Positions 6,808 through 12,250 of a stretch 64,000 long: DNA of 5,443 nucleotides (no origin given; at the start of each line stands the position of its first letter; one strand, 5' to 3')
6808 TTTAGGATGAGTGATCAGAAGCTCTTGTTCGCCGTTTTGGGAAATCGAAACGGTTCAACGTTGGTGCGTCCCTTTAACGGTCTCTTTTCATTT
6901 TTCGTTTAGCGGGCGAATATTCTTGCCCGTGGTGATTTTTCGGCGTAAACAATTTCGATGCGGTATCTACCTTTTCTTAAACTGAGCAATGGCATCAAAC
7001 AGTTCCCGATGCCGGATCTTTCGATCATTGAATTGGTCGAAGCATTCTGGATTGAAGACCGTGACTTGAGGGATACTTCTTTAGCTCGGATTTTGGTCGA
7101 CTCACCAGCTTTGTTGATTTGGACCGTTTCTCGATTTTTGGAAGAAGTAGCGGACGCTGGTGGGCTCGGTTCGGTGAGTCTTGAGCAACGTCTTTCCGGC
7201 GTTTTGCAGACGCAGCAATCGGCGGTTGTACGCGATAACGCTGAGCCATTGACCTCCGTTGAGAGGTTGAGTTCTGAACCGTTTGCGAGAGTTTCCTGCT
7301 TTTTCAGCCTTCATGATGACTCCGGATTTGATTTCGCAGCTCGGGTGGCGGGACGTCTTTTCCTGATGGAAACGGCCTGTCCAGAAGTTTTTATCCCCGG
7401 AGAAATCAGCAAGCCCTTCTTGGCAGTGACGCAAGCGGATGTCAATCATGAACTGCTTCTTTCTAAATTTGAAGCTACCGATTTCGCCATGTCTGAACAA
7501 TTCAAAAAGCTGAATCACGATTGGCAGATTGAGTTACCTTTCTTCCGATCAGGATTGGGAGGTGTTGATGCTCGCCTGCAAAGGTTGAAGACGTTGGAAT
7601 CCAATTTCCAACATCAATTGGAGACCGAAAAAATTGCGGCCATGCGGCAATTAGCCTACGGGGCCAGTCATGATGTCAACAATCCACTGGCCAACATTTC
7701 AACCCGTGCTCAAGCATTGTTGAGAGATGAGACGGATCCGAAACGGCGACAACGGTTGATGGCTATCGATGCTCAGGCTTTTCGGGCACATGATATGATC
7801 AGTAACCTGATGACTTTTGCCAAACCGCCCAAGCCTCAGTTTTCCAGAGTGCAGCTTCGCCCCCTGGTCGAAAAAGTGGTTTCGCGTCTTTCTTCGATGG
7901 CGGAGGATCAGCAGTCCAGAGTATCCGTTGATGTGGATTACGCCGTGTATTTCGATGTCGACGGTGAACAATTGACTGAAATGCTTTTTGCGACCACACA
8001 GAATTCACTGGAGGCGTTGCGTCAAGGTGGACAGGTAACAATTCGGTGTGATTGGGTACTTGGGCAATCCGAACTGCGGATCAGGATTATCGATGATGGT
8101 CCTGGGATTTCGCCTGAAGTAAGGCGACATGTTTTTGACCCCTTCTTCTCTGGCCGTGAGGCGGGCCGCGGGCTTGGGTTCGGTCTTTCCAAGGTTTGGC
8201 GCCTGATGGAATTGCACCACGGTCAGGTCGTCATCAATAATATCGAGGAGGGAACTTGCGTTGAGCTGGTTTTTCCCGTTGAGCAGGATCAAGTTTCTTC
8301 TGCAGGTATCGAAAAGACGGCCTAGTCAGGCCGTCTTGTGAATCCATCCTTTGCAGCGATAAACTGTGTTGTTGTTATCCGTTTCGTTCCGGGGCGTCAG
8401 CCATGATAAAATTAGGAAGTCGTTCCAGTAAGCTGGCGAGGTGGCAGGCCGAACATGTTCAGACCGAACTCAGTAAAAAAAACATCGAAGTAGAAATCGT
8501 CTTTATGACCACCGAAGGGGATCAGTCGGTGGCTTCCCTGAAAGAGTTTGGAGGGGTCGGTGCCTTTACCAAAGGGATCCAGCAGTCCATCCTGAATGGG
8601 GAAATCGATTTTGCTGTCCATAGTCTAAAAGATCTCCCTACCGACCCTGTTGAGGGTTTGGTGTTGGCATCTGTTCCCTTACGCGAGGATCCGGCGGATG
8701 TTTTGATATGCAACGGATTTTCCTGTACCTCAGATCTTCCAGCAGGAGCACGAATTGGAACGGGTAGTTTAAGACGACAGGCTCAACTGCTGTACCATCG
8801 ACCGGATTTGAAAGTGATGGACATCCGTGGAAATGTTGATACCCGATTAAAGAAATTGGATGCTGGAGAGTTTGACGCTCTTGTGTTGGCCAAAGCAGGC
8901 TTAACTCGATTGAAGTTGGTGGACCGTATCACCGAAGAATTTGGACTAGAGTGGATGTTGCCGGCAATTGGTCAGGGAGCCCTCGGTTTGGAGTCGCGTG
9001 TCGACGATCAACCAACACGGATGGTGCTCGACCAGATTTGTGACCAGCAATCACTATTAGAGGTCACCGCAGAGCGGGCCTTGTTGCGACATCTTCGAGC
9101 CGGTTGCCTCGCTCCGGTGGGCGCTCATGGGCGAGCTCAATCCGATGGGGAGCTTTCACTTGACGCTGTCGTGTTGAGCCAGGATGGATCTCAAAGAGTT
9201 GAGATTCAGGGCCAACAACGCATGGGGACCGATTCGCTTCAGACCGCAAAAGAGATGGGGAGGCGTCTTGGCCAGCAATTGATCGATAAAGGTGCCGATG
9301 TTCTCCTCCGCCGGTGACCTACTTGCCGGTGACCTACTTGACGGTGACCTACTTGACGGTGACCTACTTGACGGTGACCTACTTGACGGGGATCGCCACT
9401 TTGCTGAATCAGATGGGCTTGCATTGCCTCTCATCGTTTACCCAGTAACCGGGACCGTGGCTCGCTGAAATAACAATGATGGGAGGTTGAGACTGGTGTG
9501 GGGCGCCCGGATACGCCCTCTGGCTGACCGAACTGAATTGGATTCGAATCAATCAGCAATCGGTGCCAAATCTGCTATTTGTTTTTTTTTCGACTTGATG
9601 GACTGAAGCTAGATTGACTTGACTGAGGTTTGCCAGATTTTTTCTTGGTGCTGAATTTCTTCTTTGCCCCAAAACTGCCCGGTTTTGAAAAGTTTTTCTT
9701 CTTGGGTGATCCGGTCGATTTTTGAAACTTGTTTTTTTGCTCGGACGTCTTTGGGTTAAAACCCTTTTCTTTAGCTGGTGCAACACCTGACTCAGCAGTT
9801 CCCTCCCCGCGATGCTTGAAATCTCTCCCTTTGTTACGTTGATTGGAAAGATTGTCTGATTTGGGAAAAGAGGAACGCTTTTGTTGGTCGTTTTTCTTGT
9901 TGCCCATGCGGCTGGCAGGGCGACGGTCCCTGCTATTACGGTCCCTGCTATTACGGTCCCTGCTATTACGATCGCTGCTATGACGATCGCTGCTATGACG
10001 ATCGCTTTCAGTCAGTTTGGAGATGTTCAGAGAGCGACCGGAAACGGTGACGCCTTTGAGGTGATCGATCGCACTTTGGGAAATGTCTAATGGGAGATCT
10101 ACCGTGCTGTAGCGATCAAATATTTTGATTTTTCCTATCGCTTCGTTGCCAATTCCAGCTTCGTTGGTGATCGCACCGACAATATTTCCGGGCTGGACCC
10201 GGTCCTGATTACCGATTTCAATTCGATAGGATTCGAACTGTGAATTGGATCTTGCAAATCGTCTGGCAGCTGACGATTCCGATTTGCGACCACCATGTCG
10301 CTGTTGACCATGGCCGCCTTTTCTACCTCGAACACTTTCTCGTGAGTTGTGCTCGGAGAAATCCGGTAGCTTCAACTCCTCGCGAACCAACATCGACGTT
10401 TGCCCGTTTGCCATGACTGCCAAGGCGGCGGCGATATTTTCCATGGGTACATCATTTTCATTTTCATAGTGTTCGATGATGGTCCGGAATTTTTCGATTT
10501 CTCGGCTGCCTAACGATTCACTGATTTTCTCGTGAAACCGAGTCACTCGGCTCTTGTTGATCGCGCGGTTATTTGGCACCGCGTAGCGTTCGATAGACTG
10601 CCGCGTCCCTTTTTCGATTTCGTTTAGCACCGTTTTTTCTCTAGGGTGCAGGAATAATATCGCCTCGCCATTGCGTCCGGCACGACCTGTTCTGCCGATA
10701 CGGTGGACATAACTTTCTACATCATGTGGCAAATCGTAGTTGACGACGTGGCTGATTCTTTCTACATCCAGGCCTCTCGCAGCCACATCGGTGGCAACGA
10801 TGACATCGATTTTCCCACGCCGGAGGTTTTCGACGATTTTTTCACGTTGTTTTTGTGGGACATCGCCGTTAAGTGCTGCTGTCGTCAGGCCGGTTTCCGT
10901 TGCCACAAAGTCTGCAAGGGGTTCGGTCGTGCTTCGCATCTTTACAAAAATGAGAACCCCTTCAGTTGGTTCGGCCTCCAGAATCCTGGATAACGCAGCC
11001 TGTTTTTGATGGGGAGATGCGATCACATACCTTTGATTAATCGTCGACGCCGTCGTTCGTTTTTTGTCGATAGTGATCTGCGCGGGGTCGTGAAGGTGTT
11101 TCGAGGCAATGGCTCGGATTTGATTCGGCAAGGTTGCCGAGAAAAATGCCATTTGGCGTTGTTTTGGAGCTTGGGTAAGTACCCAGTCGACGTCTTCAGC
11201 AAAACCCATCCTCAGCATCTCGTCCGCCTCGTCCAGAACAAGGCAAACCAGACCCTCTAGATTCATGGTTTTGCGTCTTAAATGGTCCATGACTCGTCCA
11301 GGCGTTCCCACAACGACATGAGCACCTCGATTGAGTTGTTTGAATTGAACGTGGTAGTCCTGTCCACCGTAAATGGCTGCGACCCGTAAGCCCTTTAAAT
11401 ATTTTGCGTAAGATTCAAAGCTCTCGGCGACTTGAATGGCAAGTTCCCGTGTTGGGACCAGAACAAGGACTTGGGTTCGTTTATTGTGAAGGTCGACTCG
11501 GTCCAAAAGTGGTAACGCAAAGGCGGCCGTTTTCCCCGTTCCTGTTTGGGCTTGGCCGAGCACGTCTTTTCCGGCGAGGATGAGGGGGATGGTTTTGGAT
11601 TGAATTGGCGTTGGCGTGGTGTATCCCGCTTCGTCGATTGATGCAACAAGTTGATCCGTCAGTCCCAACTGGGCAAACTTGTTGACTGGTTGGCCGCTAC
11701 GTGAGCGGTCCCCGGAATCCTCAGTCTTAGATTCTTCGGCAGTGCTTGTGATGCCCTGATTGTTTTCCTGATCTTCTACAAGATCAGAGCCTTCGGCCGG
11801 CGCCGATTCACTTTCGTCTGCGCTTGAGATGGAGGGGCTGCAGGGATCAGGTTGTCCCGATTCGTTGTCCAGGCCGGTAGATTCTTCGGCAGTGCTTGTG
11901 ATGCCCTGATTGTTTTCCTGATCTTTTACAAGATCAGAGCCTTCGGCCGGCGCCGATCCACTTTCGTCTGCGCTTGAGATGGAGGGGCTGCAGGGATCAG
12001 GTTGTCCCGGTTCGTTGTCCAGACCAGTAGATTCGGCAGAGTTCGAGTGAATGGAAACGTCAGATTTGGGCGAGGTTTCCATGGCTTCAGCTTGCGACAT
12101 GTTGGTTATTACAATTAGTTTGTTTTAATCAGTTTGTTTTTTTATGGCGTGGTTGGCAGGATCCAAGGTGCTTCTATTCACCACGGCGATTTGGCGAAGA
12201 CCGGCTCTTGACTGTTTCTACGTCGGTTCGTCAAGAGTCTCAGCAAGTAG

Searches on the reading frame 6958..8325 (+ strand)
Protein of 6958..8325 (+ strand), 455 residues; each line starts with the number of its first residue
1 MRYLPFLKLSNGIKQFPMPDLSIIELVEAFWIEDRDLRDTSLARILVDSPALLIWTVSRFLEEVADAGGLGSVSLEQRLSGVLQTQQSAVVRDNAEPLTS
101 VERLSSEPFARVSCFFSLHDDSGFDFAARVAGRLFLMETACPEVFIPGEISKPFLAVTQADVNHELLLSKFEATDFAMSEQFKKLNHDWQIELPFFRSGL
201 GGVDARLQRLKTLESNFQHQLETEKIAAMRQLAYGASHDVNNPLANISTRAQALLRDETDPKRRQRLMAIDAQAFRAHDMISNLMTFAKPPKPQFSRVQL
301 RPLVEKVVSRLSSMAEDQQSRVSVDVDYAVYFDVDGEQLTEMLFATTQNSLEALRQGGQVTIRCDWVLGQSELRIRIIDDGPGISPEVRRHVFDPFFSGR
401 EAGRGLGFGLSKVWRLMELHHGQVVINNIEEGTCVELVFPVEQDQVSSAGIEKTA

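Call 92: search_protein_families(library=pfam, proteins=[window:6958-8325:+], max_evalue=0.00001)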
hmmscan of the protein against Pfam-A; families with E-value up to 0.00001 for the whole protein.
window:6958-8325:+ (455 aa): 2 families
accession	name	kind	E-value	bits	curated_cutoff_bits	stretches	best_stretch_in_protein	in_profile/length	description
PF02518.31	HATPase_c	-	4e-18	66.3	26.4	1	335-442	2-110/111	Histidine kinase-, DNA gyrase B-, and HSP90-like ATPase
PF00512.31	HisKA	-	1.2e-10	41.8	26.9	1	228-289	1-62/66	His Kinase A (phospho-acceptor) domain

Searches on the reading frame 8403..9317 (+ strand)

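Call 93: search_protein_families(library=pfam, proteins=[window:8403-9317:+], max_evalue=0.00001)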
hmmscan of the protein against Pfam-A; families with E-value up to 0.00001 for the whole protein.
window:8403-9317:+ (304 aa): 2 families
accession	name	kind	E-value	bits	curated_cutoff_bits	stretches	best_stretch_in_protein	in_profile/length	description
PF01379.25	Porphobil_deam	-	1.1e-77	260.7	22.1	1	2-205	1-205/207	Porphobilinogen deaminase, dipyromethane cofactor binding domain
PF03900.20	Porphobil_deamC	-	1.4e-17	64.3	26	1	219-294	2-73/74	Porphobilinogen deaminase, C-terminal domain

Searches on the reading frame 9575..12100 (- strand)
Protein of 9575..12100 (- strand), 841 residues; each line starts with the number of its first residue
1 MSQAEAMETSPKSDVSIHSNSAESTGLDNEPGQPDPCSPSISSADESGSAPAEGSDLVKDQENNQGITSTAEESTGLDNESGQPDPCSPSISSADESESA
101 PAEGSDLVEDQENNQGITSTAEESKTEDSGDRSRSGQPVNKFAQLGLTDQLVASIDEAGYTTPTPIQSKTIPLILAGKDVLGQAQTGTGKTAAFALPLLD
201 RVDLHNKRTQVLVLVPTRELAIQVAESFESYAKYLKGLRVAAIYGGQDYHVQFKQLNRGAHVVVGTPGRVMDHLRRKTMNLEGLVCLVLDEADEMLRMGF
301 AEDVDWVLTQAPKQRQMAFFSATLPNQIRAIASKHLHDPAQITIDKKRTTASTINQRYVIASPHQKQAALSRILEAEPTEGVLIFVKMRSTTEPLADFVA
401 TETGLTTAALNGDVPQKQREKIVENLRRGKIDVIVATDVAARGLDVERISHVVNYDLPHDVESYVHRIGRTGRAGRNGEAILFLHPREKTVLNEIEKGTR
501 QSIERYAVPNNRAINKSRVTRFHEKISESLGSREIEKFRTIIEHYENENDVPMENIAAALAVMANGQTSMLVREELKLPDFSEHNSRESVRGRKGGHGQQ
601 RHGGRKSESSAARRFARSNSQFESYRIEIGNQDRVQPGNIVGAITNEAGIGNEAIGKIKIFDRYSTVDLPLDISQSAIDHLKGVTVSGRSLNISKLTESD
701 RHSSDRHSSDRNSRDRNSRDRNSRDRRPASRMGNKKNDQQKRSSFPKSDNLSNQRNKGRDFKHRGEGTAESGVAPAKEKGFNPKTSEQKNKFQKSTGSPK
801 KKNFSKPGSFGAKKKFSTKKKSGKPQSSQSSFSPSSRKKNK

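Call 92: search_protein_families(library=pfam, proteins=[window:9575-12100:-], max_evalue=0.00001)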
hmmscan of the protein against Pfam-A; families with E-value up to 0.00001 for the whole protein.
window:9575-12100:- (841 aa): 5 families
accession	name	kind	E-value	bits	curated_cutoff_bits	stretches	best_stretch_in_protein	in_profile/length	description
PF00270.35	DEAD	-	2.8e-52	177.2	26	1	164-329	1-165/167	DEAD/DEAH box helicase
PF00271.37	Helicase_C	-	2e-33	115.4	23.5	1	366-475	2-110/110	Helicase conserved C-terminal domain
PF03880.21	DbpA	-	2e-22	79.4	25.6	1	625-694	2-71/72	DbpA RNA binding domain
PF25399.1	DeaD_dimer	-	1.6e-20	73.3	23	1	509-574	1-66/67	RNA helicase DeaD dimerization domain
PF04851.21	ResIII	-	1.7e-07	31.8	22.5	1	180-298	26-140/164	Type III restriction enzyme, res subunit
